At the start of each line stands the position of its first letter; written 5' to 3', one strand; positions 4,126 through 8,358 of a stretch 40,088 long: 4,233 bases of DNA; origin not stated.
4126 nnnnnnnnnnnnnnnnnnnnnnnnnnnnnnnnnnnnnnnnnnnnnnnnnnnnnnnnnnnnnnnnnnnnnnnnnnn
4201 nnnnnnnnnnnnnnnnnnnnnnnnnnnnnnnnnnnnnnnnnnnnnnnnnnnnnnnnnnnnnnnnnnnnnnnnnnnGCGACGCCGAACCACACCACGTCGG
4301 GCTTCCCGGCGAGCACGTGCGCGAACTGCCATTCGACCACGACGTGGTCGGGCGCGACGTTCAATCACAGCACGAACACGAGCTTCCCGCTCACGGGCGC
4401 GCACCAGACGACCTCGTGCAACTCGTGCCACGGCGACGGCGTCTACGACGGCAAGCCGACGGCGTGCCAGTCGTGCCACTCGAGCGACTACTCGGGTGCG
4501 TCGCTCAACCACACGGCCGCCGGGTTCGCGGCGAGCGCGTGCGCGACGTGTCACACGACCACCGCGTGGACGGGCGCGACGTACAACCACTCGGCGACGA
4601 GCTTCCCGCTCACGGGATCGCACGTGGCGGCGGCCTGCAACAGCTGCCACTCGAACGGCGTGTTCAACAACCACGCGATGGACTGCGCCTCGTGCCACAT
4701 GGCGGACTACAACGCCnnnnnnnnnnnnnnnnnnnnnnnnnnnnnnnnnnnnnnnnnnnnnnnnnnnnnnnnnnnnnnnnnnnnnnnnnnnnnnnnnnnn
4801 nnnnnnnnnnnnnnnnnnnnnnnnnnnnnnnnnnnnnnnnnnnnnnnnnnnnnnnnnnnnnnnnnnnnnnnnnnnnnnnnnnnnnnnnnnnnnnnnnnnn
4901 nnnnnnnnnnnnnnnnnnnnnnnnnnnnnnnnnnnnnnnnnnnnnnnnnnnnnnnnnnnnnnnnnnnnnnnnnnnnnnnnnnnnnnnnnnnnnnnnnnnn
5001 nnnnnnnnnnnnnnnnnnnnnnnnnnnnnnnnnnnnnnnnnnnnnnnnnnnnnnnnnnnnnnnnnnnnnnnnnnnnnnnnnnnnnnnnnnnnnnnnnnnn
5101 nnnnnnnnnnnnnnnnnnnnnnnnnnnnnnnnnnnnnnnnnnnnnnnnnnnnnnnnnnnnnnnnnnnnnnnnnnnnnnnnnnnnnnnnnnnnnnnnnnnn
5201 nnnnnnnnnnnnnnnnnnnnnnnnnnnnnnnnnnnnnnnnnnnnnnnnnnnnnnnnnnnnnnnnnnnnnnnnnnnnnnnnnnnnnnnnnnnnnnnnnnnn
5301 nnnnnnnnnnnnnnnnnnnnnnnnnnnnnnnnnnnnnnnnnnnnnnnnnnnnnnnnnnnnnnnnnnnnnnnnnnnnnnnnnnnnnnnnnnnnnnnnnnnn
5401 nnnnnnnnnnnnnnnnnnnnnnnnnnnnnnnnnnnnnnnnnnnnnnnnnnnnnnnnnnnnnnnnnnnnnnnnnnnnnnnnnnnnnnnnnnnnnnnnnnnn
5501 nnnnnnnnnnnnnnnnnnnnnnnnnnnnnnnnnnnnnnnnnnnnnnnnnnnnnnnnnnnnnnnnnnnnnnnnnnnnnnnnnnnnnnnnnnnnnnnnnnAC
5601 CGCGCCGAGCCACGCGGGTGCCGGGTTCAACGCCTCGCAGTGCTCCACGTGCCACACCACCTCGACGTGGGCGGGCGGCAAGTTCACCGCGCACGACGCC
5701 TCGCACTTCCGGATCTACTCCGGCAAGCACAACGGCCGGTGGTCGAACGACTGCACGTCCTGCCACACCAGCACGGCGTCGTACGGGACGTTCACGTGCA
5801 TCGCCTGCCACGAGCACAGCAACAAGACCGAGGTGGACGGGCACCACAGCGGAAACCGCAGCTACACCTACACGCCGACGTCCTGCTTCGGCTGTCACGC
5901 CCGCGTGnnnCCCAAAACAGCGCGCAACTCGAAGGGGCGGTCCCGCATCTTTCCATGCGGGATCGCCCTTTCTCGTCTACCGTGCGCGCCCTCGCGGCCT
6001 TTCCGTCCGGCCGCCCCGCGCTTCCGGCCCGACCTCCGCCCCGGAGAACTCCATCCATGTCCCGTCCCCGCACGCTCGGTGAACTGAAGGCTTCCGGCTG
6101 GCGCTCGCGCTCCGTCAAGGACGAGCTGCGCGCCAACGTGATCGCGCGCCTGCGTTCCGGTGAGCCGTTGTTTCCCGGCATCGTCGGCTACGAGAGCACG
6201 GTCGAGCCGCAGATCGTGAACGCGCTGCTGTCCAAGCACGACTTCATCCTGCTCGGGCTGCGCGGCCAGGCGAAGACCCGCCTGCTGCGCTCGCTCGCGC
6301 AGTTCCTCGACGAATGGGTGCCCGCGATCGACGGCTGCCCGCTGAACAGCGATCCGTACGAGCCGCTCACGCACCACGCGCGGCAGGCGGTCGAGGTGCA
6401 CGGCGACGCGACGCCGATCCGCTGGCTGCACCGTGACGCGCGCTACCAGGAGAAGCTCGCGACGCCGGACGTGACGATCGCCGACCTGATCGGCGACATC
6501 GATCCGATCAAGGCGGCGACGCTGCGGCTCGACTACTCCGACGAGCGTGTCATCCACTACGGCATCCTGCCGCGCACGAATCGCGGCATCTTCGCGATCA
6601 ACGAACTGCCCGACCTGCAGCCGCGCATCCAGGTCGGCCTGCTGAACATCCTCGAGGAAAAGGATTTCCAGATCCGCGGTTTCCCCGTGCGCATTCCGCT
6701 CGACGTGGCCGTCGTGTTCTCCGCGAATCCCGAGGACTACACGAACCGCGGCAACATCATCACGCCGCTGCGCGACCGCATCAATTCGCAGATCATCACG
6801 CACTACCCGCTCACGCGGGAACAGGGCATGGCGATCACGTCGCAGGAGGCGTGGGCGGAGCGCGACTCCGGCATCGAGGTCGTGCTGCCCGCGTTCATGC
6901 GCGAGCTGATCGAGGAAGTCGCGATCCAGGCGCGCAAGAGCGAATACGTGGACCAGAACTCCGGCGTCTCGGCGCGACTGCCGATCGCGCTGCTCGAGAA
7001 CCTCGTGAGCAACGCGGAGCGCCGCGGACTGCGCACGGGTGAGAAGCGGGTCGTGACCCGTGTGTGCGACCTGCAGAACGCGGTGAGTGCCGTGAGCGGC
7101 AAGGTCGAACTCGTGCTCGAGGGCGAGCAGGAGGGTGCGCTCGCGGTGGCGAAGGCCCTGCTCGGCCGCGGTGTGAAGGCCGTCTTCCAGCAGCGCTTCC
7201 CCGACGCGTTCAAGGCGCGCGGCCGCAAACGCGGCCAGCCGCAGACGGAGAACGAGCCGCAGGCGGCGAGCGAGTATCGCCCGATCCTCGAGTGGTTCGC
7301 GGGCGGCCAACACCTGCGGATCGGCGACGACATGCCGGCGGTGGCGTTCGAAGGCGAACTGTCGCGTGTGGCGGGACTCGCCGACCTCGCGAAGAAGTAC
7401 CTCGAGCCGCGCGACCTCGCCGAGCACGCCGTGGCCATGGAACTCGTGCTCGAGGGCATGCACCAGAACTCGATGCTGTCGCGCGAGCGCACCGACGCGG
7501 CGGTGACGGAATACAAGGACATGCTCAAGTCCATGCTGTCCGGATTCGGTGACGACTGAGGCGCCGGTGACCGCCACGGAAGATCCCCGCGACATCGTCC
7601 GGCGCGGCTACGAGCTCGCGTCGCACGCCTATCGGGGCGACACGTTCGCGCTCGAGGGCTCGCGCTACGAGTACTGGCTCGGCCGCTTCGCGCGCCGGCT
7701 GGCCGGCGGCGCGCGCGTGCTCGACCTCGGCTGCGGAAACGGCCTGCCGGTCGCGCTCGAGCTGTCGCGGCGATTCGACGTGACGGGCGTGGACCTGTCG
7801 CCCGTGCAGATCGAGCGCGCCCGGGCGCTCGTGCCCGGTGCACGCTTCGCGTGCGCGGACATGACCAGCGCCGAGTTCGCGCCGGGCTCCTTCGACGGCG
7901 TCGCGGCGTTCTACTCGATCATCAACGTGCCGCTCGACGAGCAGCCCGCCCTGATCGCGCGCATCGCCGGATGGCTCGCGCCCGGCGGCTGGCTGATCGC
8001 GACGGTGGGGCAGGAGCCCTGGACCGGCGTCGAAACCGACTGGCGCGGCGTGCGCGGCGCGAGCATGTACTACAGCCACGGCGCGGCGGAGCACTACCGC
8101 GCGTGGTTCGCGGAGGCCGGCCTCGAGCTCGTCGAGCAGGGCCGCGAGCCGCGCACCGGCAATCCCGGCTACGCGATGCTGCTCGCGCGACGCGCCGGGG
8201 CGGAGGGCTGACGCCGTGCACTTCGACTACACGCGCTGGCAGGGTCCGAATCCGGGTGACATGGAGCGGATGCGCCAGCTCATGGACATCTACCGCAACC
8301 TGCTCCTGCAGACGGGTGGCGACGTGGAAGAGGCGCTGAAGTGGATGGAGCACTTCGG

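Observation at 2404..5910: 46-heme secreted cytochrome c built from 12 tandem triheme modules (a very long c7-type polymer)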

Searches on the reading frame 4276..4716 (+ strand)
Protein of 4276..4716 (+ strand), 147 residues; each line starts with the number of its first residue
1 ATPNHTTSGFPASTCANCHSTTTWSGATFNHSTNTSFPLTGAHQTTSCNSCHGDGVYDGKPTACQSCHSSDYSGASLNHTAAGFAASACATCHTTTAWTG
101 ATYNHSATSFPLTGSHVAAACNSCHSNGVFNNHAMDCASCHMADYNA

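Call 59: search_protein_families(library=pfam, proteins=[window:4276-4716:+], max_evalue=1)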
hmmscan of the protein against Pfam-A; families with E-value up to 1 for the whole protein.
window:4276-4716:+ (147 aa): 7 families
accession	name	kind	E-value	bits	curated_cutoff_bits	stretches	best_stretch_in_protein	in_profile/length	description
PF14522.11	Cytochrome_C7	-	2.9e-10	40.3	24.8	2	11-69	12-67/67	Cytochrome c7 and related cytochrome c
PF00684.25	DnaJ_CXXCXGXG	-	6e-05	23.7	32.7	3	48-96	1-51/65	DnaJ central domain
PF22113.1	Mtrc-MtrF_II-IV_dom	-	9e-05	22.5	30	1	11-55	119-166/176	Outer membrane cytochrome MtrC/MtrF-like, domains II/IV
PF02085.21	Cytochrom_CIII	-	0.002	18.9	22.9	1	41-97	26-86/101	Class III cytochrome C family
PF10217.14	DUF2039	-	0.0025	18.5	27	2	85-141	28-77/89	Uncharacterized conserved protein (DUF2039)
PF14260.11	zf-C4pol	-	0.18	12.5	28.9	0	12-66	10-61/70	C4-type zinc-finger of DNA polymerase delta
PF09699.15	Paired_CXXCH_1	-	0.54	10.4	20.6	0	63-96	8-39/41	Doubled CXXCH motif (Paired_CXXCH_1)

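Call 67: predict_structure(alignment_id=A4)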
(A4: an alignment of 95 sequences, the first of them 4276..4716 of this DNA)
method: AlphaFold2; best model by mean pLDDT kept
length: 147 residues; sequences in the alignment: 95
mean_pLDDT: 87.6   pTM: 0.66
mean pLDDT of the five models: 87.6, 87.5, 87.4, 83.6, 83.2
residues with pLDDT >= 90: 53; 70-90: 92; 50-70: 2; < 50: 0
segments of 3 or more residues with pLDDT < 50: none
pLDDT, mean of each block of 10 residues (from residue 1): 77 86 87 90 92 89 92 86 84 86 85 92 86 89 95
secondary structure, 60 per line:
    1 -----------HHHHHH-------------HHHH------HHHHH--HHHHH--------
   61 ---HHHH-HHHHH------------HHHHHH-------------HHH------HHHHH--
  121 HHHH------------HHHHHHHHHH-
elements in order: H12-17 H31-34 H41-45 H48-52 H64-67 H69-73 H86-91 H114-118 H121-124 H137-146

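Call 69: fold_search(model_id=the predicted structure, library=pdb)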
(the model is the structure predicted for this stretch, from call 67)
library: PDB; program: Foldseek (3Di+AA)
matches with E <= 10: 0; with E <= 0.001: 0
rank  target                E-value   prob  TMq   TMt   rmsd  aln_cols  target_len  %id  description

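Call 80: search_solved_structures(query=A4, max_evalue=1, show_alignments=0)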
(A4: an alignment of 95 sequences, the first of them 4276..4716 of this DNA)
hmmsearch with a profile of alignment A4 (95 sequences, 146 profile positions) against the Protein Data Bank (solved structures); distinct sequences matched with E-value up to 1: 39.
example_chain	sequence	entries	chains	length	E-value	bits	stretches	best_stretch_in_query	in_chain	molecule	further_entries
1z1n_X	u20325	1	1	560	8.2e-10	42.3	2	12-143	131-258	sixteen heme cytochrome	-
3ov0_A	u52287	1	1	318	3.3e-06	30.6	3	12-141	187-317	Cytochrome c family protein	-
2e84_A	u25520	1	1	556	0.00045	23.7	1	43-97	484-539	High-molecular-weight cytochrome c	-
9m8m_C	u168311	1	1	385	0.00075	23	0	77-97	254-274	Photosynthetic reaction center cytochrome c subunit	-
3pmq_A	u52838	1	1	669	0.0016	21.9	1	59-143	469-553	Decaheme cytochrome c MtrF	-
3oue_A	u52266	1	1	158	0.0019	21.7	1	12-141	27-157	Cytochrome c family protein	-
5yq7_C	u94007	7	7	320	0.002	21.6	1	77-141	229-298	Cytochrome subunit of photosynthetic reaction center | MULTIHEME_CYTC DOMAIN-CONTAINING PROTEIN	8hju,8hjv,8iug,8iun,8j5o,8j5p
3ucp_A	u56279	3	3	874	0.0022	21.5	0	58-95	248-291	UndA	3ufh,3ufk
1h29_A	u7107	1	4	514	0.0031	21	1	44-97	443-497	HIGH-MOLECULAR-WEIGHT CYTOCHROME C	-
1duw_A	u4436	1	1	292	0.0037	20.7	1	44-94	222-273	NONAHEME CYTOCHROME C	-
1ofw_A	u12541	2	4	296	0.004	20.6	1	44-94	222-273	NINE-HEME CYTOCHROME C | NINE HEME CYTOCHROME C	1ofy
3ouq_A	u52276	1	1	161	0.0044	20.5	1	8-141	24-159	Cytochrome c family protein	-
9eov_A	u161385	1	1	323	0.0048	20.4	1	45-128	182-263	Extracellular iron oxide respiratory system surface decaheme cytochrome c component MtrC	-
7o0u_C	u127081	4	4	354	0.0057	20.1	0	85-141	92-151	MULTIHEME_CYTC domain-containing protein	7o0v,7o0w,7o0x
5ze8_A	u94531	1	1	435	0.0072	19.8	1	12-99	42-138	cytochrome c552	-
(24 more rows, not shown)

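Call 81: search_solved_structures(query=A4, max_evalue=0.00001, show_alignments=2)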
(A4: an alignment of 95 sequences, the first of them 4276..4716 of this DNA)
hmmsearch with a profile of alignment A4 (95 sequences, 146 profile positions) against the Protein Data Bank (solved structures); distinct sequences matched with E-value up to 0.00001: 2.
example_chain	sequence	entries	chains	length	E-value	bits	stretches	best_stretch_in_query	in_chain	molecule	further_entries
1z1n_X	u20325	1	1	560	8.2e-10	42.3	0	12-143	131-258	sixteen heme cytochrome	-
3ov0_A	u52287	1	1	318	3.3e-06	30.6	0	12-141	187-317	Cytochrome c family protein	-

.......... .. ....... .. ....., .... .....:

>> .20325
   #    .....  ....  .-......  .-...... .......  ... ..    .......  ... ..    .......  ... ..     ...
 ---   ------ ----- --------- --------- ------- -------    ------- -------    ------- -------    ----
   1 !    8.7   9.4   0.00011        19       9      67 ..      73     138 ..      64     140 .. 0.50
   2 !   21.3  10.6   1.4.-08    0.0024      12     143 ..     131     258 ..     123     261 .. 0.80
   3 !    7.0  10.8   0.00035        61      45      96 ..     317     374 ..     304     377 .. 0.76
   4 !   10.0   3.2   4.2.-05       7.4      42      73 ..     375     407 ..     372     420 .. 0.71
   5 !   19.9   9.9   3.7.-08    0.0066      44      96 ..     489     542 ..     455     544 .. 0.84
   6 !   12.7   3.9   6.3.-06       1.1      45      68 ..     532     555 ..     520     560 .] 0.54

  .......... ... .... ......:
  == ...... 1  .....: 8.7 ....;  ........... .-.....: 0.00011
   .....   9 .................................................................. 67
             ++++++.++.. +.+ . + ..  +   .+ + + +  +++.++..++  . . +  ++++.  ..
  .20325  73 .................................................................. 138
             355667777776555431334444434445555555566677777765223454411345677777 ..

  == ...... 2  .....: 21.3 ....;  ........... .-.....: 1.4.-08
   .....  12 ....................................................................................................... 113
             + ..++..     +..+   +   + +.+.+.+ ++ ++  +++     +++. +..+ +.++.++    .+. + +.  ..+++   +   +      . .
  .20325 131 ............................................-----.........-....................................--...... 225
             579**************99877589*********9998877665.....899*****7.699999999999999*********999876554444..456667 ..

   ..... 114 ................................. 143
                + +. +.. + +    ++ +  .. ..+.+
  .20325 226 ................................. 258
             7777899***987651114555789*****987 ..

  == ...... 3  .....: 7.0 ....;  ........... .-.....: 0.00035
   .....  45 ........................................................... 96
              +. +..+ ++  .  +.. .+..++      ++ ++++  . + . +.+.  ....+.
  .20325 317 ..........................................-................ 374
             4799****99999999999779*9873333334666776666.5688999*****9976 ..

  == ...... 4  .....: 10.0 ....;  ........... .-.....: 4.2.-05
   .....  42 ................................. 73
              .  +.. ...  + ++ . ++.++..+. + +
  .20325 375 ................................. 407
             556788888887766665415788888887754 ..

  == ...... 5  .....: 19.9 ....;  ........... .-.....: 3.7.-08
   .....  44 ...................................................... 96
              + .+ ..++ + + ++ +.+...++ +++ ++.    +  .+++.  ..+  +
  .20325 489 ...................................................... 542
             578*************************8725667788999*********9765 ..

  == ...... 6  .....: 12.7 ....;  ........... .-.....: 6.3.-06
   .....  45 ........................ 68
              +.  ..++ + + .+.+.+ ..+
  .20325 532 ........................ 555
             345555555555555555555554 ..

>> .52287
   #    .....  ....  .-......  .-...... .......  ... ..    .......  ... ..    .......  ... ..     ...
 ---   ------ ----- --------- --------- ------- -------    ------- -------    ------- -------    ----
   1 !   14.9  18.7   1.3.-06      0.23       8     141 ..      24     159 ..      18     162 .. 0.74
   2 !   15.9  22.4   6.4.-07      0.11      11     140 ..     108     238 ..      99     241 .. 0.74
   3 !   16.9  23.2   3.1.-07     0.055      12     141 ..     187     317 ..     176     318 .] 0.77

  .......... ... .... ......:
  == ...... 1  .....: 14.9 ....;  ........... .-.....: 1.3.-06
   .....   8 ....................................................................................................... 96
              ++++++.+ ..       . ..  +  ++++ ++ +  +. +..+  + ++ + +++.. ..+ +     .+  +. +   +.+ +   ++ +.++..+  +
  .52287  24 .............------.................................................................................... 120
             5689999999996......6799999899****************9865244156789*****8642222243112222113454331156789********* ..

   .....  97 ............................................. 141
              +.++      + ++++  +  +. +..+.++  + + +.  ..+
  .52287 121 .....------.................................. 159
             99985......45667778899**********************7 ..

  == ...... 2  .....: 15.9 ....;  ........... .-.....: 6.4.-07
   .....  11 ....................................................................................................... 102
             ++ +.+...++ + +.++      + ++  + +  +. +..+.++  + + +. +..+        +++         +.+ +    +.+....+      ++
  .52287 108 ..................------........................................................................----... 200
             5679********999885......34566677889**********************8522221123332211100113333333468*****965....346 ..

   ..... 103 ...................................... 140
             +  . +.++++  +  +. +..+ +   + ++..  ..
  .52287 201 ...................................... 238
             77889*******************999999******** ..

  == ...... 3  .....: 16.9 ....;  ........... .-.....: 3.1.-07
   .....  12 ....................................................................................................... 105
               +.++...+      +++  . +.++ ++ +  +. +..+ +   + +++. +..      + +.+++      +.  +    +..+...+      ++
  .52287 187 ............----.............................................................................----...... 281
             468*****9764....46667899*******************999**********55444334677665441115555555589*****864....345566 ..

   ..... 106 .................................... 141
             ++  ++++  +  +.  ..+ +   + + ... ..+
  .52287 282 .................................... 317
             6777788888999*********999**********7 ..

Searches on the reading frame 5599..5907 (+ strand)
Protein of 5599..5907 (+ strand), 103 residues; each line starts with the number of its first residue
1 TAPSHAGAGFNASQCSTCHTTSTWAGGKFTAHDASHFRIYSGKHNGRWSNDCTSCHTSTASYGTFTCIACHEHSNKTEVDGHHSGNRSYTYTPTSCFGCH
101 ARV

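Call 52: search_protein_representatives(protein=window:5599-5907:+)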
Query: 103 residues. Proteins with E-value up to 0.001 (for the whole library): 809; up to 1e-10: 389; up to 1e-30: 64. The best 150 are listed.
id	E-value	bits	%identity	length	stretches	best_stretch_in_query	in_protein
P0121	3.5e-158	533.1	41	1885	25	3-100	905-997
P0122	3.3e-141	478.5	42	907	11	6-101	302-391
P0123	2.7e-116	398.3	36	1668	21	1-101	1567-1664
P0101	6.4e-112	384.2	35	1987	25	3-101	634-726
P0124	7.9e-96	332.5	42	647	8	3-101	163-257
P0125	1.0e-95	332.1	38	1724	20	1-101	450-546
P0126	1.0e-84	296.7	36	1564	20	3-100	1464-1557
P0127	8.2e-82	287.3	37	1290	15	1-102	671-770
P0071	3.2e-73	259.7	39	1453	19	1-101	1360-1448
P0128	1.6e-71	254.3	43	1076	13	2-101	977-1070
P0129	1.4e-64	231.9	40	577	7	2-101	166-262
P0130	3.6e-62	224.1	36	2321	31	1-101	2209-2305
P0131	1.1e-59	216.1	39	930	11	1-102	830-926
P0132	9.0e-59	213.2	35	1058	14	11-101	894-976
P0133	1.6e-58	212.4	38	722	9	1-101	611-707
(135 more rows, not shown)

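Call 59: search_protein_families(library=pfam, proteins=[window:5599-5907:+], max_evalue=1)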
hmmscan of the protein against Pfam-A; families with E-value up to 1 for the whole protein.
window:5599-5907:+ (103 aa): 5 families
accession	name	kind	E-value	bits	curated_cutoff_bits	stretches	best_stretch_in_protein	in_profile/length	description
PF14522.11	Cytochrome_C7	-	0.00053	20.2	24.8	2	11-72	12-67/67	Cytochrome c7 and related cytochrome c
PF02085.21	Cytochrom_CIII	-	0.0056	17.4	22.9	2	44-101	25-83/101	Class III cytochrome C family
PF05495.17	zf-CHY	-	0.0096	16.8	31.3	1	14-62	20-68/68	CHY zinc finger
PF22113.1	Mtrc-MtrF_II-IV_dom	-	0.014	15.4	30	1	11-101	80-164/176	Outer membrane cytochrome MtrC/MtrF-like, domains II/IV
PF09699.15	Paired_CXXCH_1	-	0.015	15.4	20.6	0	11-22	5-16/41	Doubled CXXCH motif (Paired_CXXCH_1)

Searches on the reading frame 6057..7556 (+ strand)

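Call 14: search_protein_families(library=pfam, proteins=[window:6057-7556:+], max_evalue=0.001)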
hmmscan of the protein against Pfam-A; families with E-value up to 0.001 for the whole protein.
window:6057-7556:+ (500 aa): 2 families
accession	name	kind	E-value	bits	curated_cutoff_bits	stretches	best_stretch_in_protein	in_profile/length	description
PF07728.20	AAA_5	-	1.5e-07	32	22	1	127-241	25-138/139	AAA domain (dynein-related subfamily)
PF00158.32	Sigma54_activat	-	0.00016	21.8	20.2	1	167-242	85-162/168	Sigma-54 interaction domain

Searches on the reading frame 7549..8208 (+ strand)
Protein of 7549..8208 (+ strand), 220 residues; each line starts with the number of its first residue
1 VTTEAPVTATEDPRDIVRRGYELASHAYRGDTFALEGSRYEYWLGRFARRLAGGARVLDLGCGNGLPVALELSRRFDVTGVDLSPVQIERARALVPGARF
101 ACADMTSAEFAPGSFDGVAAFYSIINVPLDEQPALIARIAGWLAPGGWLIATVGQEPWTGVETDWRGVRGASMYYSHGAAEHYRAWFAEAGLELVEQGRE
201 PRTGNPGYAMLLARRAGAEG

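Call 14: search_protein_families(library=pfam, proteins=[window:7549-8208:+], max_evalue=0.001)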
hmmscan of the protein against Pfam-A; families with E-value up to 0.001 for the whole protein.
window:7549-8208:+ (220 aa): 5 families
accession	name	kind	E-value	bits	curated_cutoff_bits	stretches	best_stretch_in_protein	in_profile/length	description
PF13649.12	Methyltransf_25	-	3.4e-18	66.6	27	1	57-147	1-97/97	Methyltransferase domain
PF13489.12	Methyltransf_23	-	4.7e-18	65.9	27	1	44-197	13-164/164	Methyltransferase domain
PF08241.18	Methyltransf_11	-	6.2e-16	59.3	21.2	1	58-150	1-94/95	Methyltransferase domain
PF08242.18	Methyltransf_12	-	8.1e-10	39.8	30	1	58-149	1-98/98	Methyltransferase domain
PF13847.12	Methyltransf_31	-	7.9e-08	32.6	27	1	53-151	3-109/145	Methyltransferase domain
